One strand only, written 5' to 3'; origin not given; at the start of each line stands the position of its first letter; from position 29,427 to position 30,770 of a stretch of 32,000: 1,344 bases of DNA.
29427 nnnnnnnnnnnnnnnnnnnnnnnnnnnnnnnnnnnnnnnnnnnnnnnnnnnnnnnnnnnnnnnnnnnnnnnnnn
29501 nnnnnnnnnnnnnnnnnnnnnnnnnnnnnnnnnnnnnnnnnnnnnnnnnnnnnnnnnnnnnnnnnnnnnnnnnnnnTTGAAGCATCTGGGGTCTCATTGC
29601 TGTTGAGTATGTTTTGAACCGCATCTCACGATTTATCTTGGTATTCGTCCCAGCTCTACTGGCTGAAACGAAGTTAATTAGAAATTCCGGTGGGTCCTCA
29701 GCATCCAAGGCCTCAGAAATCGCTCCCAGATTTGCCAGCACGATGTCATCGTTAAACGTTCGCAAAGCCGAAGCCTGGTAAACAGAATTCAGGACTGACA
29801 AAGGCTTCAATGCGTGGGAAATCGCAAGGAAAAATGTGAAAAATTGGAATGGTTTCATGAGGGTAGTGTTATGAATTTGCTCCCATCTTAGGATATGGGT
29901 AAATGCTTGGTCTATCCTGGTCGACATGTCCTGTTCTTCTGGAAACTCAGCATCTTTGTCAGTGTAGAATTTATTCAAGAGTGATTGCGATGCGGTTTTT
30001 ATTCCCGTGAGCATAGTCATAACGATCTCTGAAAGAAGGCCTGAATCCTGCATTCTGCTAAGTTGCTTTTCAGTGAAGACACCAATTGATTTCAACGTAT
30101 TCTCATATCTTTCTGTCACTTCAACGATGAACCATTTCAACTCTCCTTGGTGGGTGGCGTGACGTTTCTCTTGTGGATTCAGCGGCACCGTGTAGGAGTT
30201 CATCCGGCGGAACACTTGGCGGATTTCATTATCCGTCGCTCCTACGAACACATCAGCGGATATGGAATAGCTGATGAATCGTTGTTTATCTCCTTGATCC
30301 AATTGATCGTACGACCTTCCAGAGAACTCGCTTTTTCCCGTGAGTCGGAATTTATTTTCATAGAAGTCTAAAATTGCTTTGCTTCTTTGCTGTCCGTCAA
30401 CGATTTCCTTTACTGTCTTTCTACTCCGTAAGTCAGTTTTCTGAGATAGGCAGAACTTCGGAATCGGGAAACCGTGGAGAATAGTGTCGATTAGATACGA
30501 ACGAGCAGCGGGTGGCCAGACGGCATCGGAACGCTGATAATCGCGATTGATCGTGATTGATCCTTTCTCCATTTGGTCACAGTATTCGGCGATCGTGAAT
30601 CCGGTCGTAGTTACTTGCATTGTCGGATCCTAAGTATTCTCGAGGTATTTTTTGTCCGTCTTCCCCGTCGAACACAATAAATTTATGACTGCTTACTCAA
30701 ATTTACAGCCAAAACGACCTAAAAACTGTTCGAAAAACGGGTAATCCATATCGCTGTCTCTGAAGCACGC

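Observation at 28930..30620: Translationally coupled DUF262 + HEPN-like two-gene module: a nuclease-swapped relative of GmrSD?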

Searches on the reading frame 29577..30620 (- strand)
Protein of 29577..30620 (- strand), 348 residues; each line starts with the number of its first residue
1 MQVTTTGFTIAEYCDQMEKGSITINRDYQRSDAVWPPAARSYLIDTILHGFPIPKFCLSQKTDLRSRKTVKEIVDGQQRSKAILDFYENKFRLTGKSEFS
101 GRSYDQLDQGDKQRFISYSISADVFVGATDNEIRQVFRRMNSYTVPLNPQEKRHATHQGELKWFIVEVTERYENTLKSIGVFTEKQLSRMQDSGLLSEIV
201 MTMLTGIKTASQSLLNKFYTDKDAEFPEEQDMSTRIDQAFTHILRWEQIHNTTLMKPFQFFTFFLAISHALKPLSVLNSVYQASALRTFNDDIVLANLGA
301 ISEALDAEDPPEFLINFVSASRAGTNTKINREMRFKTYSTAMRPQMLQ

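Call 9: search_protein_families(library=pfam, proteins=[window:29577-30620:-], max_evalue=1)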
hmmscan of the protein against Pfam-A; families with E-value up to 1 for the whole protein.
window:29577-30620:- (348 aa): 3 families
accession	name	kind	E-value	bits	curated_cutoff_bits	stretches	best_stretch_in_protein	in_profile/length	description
PF03235.19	GmrSD_N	-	7.6e-19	69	33.2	1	15-157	6-198/199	GmrSD restriction endonuclease, N-terminal domain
PF14072.11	DndB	-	0.00016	21.3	29.1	1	72-256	101-254/338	DNA-sulfur modification-associated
PF08858.15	IDEAL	-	0.2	11.9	22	0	107-119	22-34/37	IDEAL domain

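Call 10: search_protein_families(library=padloc, proteins=[window:29577-30620:-], max_evalue=1)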
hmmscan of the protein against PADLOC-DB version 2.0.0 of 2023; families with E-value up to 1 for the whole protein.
window:29577-30620:- (348 aa): 4 families
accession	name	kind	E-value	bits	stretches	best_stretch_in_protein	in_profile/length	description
PDLC03877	NsnA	-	1.6e-35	121.1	1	2-245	45-286/385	-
PDLC04027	PD-T4-2_A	-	4.9e-16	56.7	1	17-224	47-262/363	-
PDLC03418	REase_II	-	5e-09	33.8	1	23-160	33-161/372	Type II restriction enzyme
PDLC02811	DpdB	-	0.0078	13.1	1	69-94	115-140/370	DpdB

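Call 11: search_protein_families(library=ncbifam, proteins=[window:29577-30620:-], max_evalue=1)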
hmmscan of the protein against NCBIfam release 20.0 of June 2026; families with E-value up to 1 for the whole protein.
window:29577-30620:- (348 aa): 2 families
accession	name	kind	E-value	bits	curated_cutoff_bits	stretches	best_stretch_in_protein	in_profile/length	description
TIGR03187.1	DGQHR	domain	0.0022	17.8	58.85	1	73-266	101-271/276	DGQHR domain-containing protein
NF041060.1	DpdB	equivalog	0.07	12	300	1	70-94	111-135/352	DGQHR domain-containing protein DpdB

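Call 45: find_homologous_proteins(query=window:29577-30620:-, max_evalue=1e-10)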
Query window:29577-30620:- (348 aa): 1333 proteins with E <= 1e-10 among 2539 candidates; the best 120 are listed.
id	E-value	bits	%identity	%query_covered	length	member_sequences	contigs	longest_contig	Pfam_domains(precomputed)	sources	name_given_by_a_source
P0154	1.7e-217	739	100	95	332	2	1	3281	PF03235.20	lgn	-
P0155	1.0e-146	506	64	100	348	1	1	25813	PF03235.20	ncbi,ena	-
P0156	1.0e-136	474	64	94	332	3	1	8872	PF03235.20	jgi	jgi:hypothetical protein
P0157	8.7e-135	467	58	100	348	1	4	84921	PF03235.20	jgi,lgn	-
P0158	1.7e-134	466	59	100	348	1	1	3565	PF03235.20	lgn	-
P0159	1.9e-131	456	59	99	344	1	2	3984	PF03235.20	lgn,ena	-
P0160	3.4e-129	449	59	95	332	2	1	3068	PF03235.20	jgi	-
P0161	6.1e-129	448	58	98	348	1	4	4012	PF03235.20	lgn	-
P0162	5.1e-127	442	57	100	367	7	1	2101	PF03235.20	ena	-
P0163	1.6e-123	430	56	100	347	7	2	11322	PF03235.20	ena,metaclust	metaclust:\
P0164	2.6e-123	429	56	100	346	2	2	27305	PF03235.20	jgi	-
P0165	2.5e-122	426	56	100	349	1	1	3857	PF03235.20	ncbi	-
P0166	2.3e-121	423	55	100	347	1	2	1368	PF03235.20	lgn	-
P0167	3.8e-121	422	55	98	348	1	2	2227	PF03235.20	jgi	jgi:hypothetical protein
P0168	6.6e-121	422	56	100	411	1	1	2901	PF03235.20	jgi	jgi:hypothetical protein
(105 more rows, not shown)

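Call 49: find_related_loci(query=A3, collection=genome_contigs, flank=6000)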
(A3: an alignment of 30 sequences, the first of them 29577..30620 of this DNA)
Query A3 (348 aa) in genome_contigs; peptide patterns used: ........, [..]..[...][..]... (x = any residue, [..] = any of these).
600 stretches matched a pattern (row limit reached: there are more); 173 encode a relative of the query (tblastn E <= 1e-3); the best 80 are kept; 80 distinct loci.
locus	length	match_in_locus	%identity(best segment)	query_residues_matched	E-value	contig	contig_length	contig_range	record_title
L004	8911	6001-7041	55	1-347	2e-131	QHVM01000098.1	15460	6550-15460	MAG: Acidobacteria bacterium isolate AA32 14_1009_16_40cm_scaffold_20423_curated, whole genome shotgun sequence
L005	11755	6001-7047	53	1-347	2e-116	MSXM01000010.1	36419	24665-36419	MAG: Nitrospira sp. ST-bin4 501, whole genome shotgun sequence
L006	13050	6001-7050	49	1-347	6e-114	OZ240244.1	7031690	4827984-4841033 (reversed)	MAG: Candidatus Poribacteria bacterium isolate 530b1872-db39-4376-9dde-5bfc35f27194 genome assembly, chromosome: 1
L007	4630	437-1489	46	1-347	5e-111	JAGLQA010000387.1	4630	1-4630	MAG: Candidatus Aminicenantes bacterium isolate RS_8_31 ROV157_8.bin.31.fa_387, whole genome shotgun sequence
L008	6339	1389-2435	46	1-347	2e-105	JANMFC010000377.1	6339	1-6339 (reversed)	MAG: Pseudanabaena sp. OTE_70b_metabat_355 OTE_70b_k141_797525, whole genome shotgun sequence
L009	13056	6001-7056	47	1-347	1e-104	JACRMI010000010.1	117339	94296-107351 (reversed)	MAG: Chloroflexi bacterium isolate NC_groundwater_1903_Pr3_S2p5_53_18 SR2-18-S2p5_coassembly_scaffold_88040, whole genom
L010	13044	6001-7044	48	1-345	7e-111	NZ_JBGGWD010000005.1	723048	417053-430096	Fibrella musci strain WM1 contig5, whole genome shotgun sequence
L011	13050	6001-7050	44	1-346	3e-102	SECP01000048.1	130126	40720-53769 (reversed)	MAG: Myxococcales bacterium isolate PMG_095 scaffold_494, whole genome shotgun sequence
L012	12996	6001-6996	48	11-342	2e-101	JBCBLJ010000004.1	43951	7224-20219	MAG: Planctomycetota bacterium isolate J06628_11 k141_111576_length_43951_cov_14.0000, whole genome shotgun sequence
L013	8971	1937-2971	45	6-346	1e-100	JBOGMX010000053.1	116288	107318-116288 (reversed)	MAG: Candidatus Acidiferrales bacterium isolate TC-S_metabat2.bin.184 k127_196221, whole genome shotgun sequence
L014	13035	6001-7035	46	1-342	2e-100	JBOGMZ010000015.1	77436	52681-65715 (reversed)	MAG: Candidatus Acidiferrales bacterium isolate TC-B2_metabat2.bin.29 k127_226763, whole genome shotgun sequence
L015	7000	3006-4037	46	1-342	2e-100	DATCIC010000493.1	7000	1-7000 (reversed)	MAG TPA_asm: Rhodoferax sp. isolate SMAG_U7849 k141_287281, whole genome shotgun sequence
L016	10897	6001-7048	52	1-347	3e-100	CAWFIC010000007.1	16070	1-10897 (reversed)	MAG: uncultured Planctomycetota bacterium isolate MFD02579.bin.2.73 genome assembly, contig: contig_32677, whole genome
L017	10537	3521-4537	48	9-344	2e-99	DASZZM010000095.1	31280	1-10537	MAG TPA_asm: Thermoanaerobaculia bacterium isolate SMAG_U6236 k141_46775, whole genome shotgun sequence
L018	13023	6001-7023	44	9-347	2e-98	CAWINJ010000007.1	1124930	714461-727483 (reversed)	MAG: uncultured Gammaproteobacteria bacterium isolate MFD04434.bin.1.202 genome assembly, contig: contig_4199, whole gen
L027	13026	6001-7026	44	4-342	1e-88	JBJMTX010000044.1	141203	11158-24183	MAG: Allosphingosinicella sp. isolate H1_18_all_fractions_metab_conc_62_68_16 k255_6153396, whole genome shotgun sequenc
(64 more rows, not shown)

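Call 58: search_dna_similar(query=window:29577-30620:-, collection=plasmids, mode=protein, max_evalue=0.00001, max_rows=40)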
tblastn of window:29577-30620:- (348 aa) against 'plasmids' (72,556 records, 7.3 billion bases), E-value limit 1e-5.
Records with a match: 168; places in all: 171; records where one place covers at least 80% of the query: 6.
Best place of each record, by identity: <60% 168.
By first word of the organism name: Klebsiella 26; Escherichia 20; Ralstonia 20; Salmonella 10; Bacillus 9; Rhizobium 8; Acinetobacter 8; Rhodococcus 6; Burkholderia 4; Hymenobacter 3; and 40 more.
By predicted mobility (MOB-suite, as given by PLSDB): conjugative 71; non-mobilizable 56; mobilizable 41.
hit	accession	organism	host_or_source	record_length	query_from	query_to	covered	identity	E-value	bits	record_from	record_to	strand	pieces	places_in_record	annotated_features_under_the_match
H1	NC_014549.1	Glutamicibacter arilaitensis Re117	-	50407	5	334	95%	29.7%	1e-36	147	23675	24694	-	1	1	DUF262 domain-containing protein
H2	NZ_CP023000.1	Rhizobium sp. 11515TR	Cell culture,agricultural soil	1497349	8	271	76%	32.3%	6e-39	154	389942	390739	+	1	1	record has no annotation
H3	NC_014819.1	Asticcacaulis excentricus CB 48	pond water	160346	10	304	85%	27.3%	2e-21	103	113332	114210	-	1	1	DUF262 domain-containing protein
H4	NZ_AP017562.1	Pseudanabaena sp. ABRG5-3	-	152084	5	241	68%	32.1%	3e-28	122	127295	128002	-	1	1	DUF262 domain-containing protein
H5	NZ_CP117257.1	Rhizobium tumorigenes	Rubus sp.,pure bacterial culture,Aerial ...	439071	1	243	70%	31.1%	3e-27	120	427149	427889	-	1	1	DUF262 domain-containing protein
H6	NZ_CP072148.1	Rhizobium sp. K1/93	Himalayan blackberry,cell culture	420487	1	243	70%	31.1%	3e-27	120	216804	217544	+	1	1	DUF262 domain-containing protein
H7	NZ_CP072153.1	Rhizobium sp. K15/93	Himalayan blackberry,cell culture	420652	1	243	70%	31.1%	3e-27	120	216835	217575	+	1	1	DUF262 domain-containing protein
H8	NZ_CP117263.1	Rhizobium tumorigenes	Rubus sp.,pure bacterial culture,Aerial ...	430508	1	243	70%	31.1%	3e-27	120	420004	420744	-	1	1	DUF262 domain-containing protein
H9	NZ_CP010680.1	Phaeobacter gallaeciensis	cell culture,clam larvae aquaculture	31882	2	285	82%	26.3%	8e-8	62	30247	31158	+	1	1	DUF262 domain-containing protein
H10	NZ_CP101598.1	Cronobacter dublinensis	Cereal-based food (noodle) for infant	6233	5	339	96%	22.3%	7e-15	83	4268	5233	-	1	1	DUF262 domain-containing protein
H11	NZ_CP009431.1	Sphingopyxis macrogoltabida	soil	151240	10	277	77%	27.4%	9e-22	103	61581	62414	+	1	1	DUF262 domain-containing protein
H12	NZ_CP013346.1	Sphingopyxis macrogoltabida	whole organism,activated sludge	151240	10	277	77%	27.4%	9e-22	103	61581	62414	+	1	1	DUF262 domain-containing protein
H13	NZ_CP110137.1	Hymenobacter sp. YIM 151858-1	whole organism,soil sample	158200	1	242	70%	29.7%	6e-12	74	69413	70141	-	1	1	DUF262 domain-containing protein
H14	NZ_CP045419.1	Pseudoalteromonas sp. THAF3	pure culture,Surface of a polyethylene ...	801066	9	243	68%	29.6%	2e-17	91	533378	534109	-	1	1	DUF262 domain-containing protein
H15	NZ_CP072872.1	Rhizobium sp. NLR16a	lentil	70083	1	245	70%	27.1%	1e-9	67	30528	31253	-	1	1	DUF262 domain-containing protein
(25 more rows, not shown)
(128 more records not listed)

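Call 59: get_annotated_region(hit=H1, flank=3000)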
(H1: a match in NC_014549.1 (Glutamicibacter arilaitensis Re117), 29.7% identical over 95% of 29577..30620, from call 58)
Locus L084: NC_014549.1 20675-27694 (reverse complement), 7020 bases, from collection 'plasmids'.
description: Glutamicibacter arilaitensis Re117 plasmid pRE117-1, complete sequence
organism: Glutamicibacter arilaitensis Re117 (NCBI taxid 861360)
taxonomy: Bacteria; Actinomycetota; Actinomycetes; Micrococcales; Micrococcaceae; Glutamicibacter; Glutamicibacter arilaitensis; Glutamicibacter arilaitensis Re117
host: -; source: -; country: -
typing (MOB-suite, as given by PLSDB): conjugative; replicon rep_cluster_1578; relaxase MOBP; mating-pair formation MPF_T
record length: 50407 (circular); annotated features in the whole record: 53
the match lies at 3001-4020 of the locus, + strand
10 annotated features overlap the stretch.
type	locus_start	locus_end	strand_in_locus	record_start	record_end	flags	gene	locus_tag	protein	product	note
CDS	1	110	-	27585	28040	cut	mobC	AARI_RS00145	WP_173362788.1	plasmid mobilization relaxosome protein MobC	-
CDS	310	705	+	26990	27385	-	-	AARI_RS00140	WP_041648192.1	hypothetical protein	-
CDS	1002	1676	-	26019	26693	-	-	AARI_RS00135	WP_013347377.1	recombinase family protein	GO:0006310 - DNA recombination [Evidence IEA]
CDS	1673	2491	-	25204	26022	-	-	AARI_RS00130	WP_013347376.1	Fic family protein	-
CDS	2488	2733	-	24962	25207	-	-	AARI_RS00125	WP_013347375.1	antitoxin VbhA family protein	-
CDS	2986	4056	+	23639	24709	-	-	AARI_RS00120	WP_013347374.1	DUF262 domain-containing protein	-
CDS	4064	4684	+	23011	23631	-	-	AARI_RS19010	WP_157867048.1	hypothetical protein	-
CDS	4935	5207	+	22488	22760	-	-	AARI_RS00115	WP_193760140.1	hypothetical protein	-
CDS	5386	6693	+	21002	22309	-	-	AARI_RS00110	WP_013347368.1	ISL3-like element ISAar19 family transposase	GO:0006313 - DNA transposition [Evidence IEA]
CDS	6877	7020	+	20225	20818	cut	-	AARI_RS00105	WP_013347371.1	recombinase family protein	GO:0006310 - DNA recombination [Evidence IEA]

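Call 60: get_annotated_region(hit=H4, flank=3000)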
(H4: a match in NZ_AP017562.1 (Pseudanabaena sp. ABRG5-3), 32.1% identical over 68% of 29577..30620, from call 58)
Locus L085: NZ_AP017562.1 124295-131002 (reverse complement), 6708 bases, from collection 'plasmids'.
description: Pseudanabaena sp. ABRG5-3 plasmid ABRG53b, complete sequence
organism: Pseudanabaena sp. ABRG5-3 (NCBI taxid 685565)
taxonomy: Bacteria; Cyanobacteriota; Cyanophyceae; Pseudanabaenales; Pseudanabaenaceae; Pseudanabaena; Pseudanabaena sp. ABRG5-3
host: -; source: -; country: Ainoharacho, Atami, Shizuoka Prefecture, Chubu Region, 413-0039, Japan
typing (MOB-suite, as given by PLSDB): mobilizable; relaxase MOBP
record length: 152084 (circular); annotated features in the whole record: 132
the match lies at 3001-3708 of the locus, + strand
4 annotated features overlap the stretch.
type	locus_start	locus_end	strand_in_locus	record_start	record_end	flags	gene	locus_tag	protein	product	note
CDS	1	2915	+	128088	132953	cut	-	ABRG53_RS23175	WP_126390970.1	FtsK/SpoIIIE domain-containing protein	-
CDS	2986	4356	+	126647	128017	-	-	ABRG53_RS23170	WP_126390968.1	DUF262 domain-containing protein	-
CDS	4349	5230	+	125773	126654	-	-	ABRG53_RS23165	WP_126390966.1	protein kinase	GO:0006468 - protein phosphorylation [Evidence IEA]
CDS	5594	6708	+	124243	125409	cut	-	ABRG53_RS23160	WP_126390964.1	cysteine desulfurase family protein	-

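Call 61: get_annotated_region(hit=H5, flank=3000)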
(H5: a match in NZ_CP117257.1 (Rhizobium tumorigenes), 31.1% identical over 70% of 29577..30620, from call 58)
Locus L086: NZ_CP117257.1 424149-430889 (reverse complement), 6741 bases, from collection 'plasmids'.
description: Rhizobium tumorigenes strain 1078 plasmid pTi1078, complete sequence
organism: Rhizobium tumorigenes (NCBI taxid 2041385)
taxonomy: Bacteria; Pseudomonadota; Alphaproteobacteria; Hyphomicrobiales; Rhizobiaceae; Rhizobium; Rhizobium tumorigenes
host: -; source: Rubus sp.,pure bacterial culture,Aerial tumor; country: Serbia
typing (MOB-suite, as given by PLSDB): conjugative; relaxase MOBP,MOBQ; mating-pair formation MPF_T
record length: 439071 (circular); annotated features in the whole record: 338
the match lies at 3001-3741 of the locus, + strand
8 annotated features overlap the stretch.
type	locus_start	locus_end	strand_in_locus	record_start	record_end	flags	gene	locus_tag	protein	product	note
CDS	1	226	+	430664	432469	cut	-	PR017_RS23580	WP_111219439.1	N-6 DNA methylase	GO:0006306 - DNA methylation [Evidence IEA]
CDS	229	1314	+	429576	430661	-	-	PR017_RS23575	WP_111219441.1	BsuBI/PstI family type II restriction endonuclease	GO:0009307 - DNA restriction-modification system [Evidence IEA]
CDS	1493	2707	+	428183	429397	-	-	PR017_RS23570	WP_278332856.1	IS701 family transposase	-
CDS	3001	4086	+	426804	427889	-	-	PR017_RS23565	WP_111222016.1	DUF262 domain-containing protein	-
CDS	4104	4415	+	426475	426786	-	-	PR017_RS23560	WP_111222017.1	hypothetical protein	-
CDS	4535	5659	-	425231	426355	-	-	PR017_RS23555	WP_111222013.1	IS5 family transposase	-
CDS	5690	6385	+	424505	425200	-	-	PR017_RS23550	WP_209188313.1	hypothetical protein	-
CDS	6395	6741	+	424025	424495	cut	-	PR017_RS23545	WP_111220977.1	hypothetical protein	-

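Call 62: get_annotated_region(hit=H10, flank=3000)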
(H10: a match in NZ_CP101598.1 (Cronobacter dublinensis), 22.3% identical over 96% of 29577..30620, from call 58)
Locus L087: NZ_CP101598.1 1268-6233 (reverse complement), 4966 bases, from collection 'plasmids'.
description: Cronobacter dublinensis strain CFSA A84 plasmid pA84-3, complete sequence
organism: Cronobacter dublinensis (NCBI taxid 413497)
taxonomy: Bacteria; Pseudomonadota; Gammaproteobacteria; Enterobacterales; Enterobacteriaceae; Cronobacter; Cronobacter dublinensis
host: -; source: Cereal-based food (noodle) for infant; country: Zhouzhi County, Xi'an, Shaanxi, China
typing (MOB-suite, as given by PLSDB): non-mobilizable
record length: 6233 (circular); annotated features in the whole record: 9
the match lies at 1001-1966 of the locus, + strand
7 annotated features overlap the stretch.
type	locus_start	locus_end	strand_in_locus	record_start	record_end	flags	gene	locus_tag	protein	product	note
CDS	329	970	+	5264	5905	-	-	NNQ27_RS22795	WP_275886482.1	hypothetical protein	-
CDS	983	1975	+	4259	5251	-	-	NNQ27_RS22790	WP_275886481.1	DUF262 domain-containing protein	-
CDS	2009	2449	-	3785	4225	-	-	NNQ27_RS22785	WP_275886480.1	hypothetical protein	-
CDS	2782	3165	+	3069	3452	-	-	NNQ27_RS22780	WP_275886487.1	hypothetical protein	-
CDS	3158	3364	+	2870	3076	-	-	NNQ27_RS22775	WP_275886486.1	hypothetical protein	-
CDS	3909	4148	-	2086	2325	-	-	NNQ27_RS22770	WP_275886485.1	DUF2442 domain-containing protein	-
CDS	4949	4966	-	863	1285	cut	-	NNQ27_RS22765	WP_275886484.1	helix-turn-helix domain-containing protein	-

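Call 64: search_protein_families(library=pfam, proteins=[L084:4064-4681:+, L087:329-967:+, L086:5690-6382:+, L084:2986-4053:+, L087:983-1972:+], max_evalue=0.1)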
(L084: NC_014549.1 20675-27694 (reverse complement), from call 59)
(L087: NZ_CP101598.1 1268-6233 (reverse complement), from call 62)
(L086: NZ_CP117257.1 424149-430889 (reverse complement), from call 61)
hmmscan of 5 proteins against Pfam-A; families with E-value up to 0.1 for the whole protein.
L084:4064-4681:+ (206 aa): 0 families

L087:329-967:+ (213 aa): 0 families

L086:5690-6382:+ (231 aa): 3 families
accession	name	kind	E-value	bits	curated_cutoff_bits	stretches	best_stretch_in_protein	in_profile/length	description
PF04607.23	RelA_SpoT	-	0.0011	19.7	27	1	43-74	78-111/113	Region found in RelA / SpoT proteins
PF19111.5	DUF5798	-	0.0048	17.5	27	1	140-205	10-78/89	Family of unknown function (DUF5798)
PF18915.5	DUF5667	-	0.023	15.6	27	1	86-133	29-76/99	Domain of unknown function (DUF5667)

L084:2986-4053:+ (356 aa): 1 family
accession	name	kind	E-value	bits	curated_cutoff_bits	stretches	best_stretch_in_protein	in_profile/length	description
PF03235.19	GmrSD_N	-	2.2e-22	80.6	33.2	1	25-157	13-198/199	GmrSD restriction endonuclease, N-terminal domain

L087:983-1972:+ (330 aa): 1 family
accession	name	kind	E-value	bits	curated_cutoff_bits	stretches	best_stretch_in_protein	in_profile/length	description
PF03235.19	GmrSD_N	-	9.6e-25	88.3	33.2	1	18-156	3-198/199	GmrSD restriction endonuclease, N-terminal domain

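Call 65: search_protein_families(library=padloc, proteins=[L084:4064-4681:+, L087:329-967:+, L086:5690-6382:+, L084:2986-4053:+, L087:983-1972:+], max_evalue=0.1)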
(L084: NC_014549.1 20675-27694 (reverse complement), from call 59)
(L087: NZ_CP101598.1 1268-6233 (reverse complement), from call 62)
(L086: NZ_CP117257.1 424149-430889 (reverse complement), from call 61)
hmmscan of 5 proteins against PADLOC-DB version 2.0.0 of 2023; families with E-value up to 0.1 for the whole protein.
L084:4064-4681:+ (206 aa): 1 family
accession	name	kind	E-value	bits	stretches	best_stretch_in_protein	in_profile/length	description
PDLC04882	PDC-S05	-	0.026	12.6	0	141-177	34-72/80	-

L087:329-967:+ (213 aa): 0 families

L086:5690-6382:+ (231 aa): 1 family
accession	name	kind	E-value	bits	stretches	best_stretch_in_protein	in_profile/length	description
PDLC04999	PDC-S33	-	5.1e-05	20.9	1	42-144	154-256/349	-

L084:2986-4053:+ (356 aa): 10 families
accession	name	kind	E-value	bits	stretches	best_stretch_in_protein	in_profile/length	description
PDLC03877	NsnA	-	7.5e-30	102.4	1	4-253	46-300/385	-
PDLC04027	PD-T4-2_A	-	3.3e-21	73.7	1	10-242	39-283/363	-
PDLC03418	REase_II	-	7.2e-12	43.1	1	23-166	32-167/372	Type II restriction enzyme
PDLC04151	HEC-05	-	3.9e-07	27.2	1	27-57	43-73/600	-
PDLC04150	HEC-05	-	0.00024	18.1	1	25-57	23-55/583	-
PDLC04709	PDC-M55C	-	0.00056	16.7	1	27-65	32-70/554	-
PDLC02701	Orf5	-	0.0016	15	0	126-242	218-325/596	Orf5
PDLC04152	HEC-05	-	0.0017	15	0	128-180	233-285/566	-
PDLC04154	HEC-06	-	0.0056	13.4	0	12-81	12-85/569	-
PDLC02792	SspE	-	0.013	11.8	0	67-82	89-104/771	SspE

L087:983-1972:+ (330 aa): 16 families
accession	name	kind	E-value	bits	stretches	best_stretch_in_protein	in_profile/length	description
PDLC03877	NsnA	-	3.7e-34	116.6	1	2-259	43-299/385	-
PDLC04027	PD-T4-2_A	-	3.4e-19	67.1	2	20-92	48-115/363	-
PDLC04151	HEC-05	-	2.6e-13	47.6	2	8-54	24-69/600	-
PDLC03418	REase_II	-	2.7e-12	44.5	1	23-172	31-174/372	Type II restriction enzyme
PDLC04150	HEC-05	-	8.7e-09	32.8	2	12-54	10-51/583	-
PDLC04157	HEC-06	-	2.9e-06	24.2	1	18-100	16-100/558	-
PDLC02690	Orf5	-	4.4e-06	23.8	1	20-86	5-73/531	Orf5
PDLC04154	HEC-06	-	5.8e-06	23.2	1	14-86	12-86/569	-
PDLC04155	HEC-06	-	7.1e-06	22.8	1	17-85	13-83/562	-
PDLC04709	PDC-M55C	-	9e-06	22.6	1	17-69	22-73/554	-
PDLC02695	Orf5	-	3.1e-05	20.5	1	18-85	12-91/601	Orf5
PDLC02693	Orf5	-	3.4e-05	21.1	1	26-89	10-80/543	Orf5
PDLC04153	HEC-05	-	0.00014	18.2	1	11-56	8-52/621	-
PDLC02687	Orf5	-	0.00053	16.8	1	18-86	10-80/543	Orf5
PDLC02792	SspE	-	0.00062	16.2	1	72-85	90-103/771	SspE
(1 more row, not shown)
